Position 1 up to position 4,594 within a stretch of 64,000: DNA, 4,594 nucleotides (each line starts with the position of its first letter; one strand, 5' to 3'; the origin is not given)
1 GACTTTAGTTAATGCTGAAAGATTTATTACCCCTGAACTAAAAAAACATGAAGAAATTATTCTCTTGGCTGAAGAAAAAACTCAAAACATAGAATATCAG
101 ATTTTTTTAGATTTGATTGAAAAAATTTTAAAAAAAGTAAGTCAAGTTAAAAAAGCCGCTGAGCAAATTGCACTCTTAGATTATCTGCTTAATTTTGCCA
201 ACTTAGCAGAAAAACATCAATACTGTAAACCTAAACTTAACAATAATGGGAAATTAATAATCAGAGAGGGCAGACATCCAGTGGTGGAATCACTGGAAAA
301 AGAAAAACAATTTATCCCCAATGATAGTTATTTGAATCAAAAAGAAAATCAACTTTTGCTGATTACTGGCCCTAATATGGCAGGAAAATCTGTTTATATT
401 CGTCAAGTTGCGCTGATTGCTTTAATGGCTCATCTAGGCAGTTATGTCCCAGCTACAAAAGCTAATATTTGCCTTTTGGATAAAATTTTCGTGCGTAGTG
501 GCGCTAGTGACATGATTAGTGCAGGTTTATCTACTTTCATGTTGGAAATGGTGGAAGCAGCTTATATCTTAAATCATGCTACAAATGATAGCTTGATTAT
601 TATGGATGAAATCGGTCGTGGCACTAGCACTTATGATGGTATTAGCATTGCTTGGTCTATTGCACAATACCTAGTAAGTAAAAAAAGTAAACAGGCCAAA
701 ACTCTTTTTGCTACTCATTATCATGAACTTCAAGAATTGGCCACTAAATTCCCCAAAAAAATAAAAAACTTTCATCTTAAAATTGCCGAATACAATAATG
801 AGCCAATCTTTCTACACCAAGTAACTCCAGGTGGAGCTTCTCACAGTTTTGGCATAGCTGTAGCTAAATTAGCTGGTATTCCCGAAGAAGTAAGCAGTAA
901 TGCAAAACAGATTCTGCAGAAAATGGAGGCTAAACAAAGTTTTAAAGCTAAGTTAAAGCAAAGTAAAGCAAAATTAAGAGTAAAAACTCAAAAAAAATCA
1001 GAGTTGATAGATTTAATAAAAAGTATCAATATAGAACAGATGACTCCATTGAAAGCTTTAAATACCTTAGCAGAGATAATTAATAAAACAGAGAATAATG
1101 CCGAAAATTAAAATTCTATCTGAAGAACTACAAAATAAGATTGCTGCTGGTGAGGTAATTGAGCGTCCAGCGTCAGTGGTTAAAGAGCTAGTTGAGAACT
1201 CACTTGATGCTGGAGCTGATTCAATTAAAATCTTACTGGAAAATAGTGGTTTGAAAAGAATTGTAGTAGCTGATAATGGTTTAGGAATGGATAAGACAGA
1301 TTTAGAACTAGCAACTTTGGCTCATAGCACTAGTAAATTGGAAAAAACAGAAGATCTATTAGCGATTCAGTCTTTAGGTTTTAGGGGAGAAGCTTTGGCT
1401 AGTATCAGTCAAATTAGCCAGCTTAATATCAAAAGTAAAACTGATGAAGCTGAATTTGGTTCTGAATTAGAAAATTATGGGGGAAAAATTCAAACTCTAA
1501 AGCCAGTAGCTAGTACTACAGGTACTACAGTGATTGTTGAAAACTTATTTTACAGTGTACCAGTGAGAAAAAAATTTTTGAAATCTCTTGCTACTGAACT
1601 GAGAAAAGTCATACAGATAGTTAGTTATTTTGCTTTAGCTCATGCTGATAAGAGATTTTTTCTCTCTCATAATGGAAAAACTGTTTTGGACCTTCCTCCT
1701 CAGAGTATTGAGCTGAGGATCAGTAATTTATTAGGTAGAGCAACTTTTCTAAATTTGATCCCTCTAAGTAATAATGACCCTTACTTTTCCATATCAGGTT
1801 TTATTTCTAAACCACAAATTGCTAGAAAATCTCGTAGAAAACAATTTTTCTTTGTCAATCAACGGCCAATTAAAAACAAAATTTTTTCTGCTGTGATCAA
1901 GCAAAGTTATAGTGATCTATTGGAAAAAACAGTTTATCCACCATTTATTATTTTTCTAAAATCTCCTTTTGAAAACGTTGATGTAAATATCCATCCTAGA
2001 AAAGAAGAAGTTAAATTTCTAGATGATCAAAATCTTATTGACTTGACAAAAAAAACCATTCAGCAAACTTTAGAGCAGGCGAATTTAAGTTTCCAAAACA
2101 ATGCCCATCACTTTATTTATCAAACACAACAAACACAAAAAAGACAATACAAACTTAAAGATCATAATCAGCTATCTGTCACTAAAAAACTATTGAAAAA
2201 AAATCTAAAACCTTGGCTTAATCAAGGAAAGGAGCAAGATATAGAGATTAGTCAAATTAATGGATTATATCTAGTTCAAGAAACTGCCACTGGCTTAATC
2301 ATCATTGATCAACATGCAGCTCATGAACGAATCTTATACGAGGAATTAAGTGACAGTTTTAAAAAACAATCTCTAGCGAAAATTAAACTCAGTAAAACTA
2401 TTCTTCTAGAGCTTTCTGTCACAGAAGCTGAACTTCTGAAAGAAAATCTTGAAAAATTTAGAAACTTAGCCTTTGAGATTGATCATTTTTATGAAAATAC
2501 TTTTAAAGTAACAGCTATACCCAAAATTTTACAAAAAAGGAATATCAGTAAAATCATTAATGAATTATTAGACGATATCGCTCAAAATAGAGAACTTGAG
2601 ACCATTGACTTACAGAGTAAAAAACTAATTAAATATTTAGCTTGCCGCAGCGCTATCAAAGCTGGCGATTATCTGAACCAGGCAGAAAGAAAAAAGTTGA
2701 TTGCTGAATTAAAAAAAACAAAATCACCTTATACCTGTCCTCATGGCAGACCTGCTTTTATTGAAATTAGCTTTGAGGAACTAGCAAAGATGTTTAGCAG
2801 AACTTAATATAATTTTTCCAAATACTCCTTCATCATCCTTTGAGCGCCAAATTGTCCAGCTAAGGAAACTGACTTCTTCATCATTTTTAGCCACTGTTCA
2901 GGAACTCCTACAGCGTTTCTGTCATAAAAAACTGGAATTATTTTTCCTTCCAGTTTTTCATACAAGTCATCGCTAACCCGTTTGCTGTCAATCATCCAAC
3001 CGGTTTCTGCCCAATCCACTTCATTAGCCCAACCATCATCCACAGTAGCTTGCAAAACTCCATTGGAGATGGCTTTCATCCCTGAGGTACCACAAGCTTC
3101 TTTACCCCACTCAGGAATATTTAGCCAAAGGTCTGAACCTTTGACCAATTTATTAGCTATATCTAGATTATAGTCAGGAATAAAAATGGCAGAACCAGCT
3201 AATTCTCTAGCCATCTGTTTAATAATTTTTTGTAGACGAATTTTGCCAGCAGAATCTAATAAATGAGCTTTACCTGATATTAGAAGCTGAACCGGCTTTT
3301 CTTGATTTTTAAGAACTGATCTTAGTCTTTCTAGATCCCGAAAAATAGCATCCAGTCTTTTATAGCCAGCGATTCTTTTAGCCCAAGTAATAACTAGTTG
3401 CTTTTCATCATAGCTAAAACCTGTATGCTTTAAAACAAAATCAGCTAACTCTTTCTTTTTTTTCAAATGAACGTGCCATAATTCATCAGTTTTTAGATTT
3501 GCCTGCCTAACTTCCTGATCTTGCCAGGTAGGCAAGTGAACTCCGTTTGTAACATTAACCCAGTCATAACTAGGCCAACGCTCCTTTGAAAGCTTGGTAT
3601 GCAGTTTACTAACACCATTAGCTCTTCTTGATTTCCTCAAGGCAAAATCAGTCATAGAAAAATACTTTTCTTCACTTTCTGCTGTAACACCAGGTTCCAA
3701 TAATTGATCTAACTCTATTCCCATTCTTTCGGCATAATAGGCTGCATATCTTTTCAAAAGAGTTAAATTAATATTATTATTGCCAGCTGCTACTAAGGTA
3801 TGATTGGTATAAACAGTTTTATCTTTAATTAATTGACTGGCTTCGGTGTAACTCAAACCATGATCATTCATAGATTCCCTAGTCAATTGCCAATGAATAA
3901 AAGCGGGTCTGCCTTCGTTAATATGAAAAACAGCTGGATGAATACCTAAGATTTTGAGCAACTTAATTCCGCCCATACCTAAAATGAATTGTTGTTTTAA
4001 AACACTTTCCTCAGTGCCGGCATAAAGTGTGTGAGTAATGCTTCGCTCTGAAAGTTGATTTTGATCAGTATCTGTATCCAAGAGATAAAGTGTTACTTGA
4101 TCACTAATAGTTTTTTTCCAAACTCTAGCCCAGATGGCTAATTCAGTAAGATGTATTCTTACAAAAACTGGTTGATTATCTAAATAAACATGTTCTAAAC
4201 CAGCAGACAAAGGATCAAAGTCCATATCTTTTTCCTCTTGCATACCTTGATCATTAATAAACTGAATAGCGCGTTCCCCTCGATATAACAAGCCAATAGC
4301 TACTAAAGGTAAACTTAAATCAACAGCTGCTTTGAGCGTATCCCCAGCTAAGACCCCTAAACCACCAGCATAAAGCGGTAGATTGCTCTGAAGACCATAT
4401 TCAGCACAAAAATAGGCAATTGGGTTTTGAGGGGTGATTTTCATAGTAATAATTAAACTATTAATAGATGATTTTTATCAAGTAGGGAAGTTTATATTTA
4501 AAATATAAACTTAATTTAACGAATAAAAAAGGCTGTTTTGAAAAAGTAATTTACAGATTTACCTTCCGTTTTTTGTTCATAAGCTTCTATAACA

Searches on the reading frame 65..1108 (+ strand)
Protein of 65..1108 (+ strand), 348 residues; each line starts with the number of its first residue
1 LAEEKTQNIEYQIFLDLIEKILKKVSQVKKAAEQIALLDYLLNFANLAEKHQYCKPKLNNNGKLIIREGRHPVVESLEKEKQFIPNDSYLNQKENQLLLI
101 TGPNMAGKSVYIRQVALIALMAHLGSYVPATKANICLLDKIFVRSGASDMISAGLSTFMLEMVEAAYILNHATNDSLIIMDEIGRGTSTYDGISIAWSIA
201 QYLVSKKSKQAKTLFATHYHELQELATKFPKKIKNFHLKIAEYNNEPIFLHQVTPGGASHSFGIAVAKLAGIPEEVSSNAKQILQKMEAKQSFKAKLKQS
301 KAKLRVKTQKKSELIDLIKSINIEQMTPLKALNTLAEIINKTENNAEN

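Call 69: search_protein_families(library=pfam, proteins=[window:65-1108:+], max_evalue=0.01)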
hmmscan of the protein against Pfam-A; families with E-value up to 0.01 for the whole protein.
window:65-1108:+ (348 aa): 2 families
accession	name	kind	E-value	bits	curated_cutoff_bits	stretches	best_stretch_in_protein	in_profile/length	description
PF00488.27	MutS_V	-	8.2e-79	264.4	30.2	1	99-288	2-188/188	MutS domain V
PF05192.23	MutS_III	-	0.0011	19.8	34.1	1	7-45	156-194/194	MutS domain III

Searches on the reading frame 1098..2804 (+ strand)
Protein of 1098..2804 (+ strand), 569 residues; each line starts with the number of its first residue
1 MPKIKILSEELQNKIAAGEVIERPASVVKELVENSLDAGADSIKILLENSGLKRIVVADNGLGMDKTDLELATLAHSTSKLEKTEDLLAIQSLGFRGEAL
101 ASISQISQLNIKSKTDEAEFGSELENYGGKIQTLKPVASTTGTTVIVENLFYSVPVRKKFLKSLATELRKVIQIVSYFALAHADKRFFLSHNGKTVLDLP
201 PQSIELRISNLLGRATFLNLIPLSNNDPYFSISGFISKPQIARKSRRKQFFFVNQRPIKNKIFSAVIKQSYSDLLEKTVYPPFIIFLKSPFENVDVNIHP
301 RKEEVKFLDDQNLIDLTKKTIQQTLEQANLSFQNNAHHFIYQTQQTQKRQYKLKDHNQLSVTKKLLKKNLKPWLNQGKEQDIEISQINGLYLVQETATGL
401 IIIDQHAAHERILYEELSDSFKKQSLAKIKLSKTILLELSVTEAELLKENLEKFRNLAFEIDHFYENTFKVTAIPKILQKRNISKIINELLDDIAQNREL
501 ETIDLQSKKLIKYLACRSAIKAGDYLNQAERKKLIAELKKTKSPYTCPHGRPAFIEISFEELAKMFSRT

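Call 69: search_protein_families(library=pfam, proteins=[window:1098-2804:+], max_evalue=0.01)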
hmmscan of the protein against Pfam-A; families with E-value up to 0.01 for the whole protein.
window:1098-2804:+ (569 aa): 4 families
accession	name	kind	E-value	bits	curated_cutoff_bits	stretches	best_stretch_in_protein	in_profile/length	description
PF01119.25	DNA_mis_repair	-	1.5e-34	118.6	26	1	208-325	1-118/119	DNA mismatch repair protein, C-terminal domain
PF08676.16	MutL_C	-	6.2e-34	117.2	25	1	384-526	1-142/142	MutL C terminal dimerisation domain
PF13589.12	HATPase_c_3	-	8.7e-15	55.4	25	1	25-118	4-97/137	Histidine kinase-, DNA gyrase B-, and HSP90-like ATPase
PF02518.31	HATPase_c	-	3e-06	28.1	26.4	1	22-84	4-64/111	Histidine kinase-, DNA gyrase B-, and HSP90-like ATPase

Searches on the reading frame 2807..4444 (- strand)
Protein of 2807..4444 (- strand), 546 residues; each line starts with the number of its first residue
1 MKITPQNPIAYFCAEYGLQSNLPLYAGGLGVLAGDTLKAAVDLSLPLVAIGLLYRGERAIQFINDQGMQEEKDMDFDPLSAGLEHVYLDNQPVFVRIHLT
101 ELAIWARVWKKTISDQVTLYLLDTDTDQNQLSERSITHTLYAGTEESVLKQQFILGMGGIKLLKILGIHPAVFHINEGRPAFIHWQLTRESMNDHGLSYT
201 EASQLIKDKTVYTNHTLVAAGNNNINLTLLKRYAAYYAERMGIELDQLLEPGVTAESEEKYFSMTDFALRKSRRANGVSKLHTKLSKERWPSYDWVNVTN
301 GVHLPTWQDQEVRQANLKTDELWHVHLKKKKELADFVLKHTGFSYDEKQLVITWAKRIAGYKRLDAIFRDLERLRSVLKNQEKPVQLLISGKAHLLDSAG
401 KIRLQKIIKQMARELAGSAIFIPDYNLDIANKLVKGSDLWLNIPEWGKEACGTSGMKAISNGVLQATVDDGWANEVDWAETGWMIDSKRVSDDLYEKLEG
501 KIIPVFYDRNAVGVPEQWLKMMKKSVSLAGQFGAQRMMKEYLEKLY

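Call 69: search_protein_families(library=pfam, proteins=[window:2807-4444:-], max_evalue=0.01)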
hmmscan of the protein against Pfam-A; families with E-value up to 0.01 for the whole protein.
window:2807-4444:- (546 aa): 1 family
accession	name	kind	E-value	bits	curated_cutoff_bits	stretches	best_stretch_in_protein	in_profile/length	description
PF00343.26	Phosphorylase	-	2.2e-26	92.8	27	2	319-473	416-581/713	Carbohydrate phosphorylase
